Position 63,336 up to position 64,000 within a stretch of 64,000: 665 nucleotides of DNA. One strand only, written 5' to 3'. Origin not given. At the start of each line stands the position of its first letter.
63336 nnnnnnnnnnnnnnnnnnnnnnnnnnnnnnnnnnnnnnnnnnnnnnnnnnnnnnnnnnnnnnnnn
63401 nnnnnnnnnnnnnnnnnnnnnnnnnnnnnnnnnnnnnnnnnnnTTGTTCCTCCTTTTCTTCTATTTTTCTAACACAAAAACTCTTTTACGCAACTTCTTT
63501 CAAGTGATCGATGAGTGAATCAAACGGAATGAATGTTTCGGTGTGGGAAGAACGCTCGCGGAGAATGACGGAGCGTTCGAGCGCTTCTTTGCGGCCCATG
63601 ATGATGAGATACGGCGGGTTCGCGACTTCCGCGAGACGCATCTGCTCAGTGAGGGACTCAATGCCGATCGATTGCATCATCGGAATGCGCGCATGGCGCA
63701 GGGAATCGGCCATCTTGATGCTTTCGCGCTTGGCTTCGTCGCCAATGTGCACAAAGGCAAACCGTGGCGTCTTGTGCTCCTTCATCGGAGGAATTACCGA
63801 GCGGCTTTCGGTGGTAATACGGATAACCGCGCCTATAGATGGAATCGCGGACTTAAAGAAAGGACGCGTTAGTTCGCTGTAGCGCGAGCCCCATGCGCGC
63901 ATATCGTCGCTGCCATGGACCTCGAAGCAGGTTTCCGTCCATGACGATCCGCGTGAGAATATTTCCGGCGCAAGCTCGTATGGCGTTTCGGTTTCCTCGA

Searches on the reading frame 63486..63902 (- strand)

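Call 109: search_protein_families(library=pfam, proteins=[window:63486-63902:-], max_evalue=0.001)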
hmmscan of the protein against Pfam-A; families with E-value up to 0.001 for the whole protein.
window:63486-63902:- (138 aa): 1 family
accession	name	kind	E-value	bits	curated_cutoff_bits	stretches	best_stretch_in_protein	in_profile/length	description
PF03129.25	HGTP_anticodon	-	3.2e-07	30.8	21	1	53-136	7-93/94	Anticodon binding domain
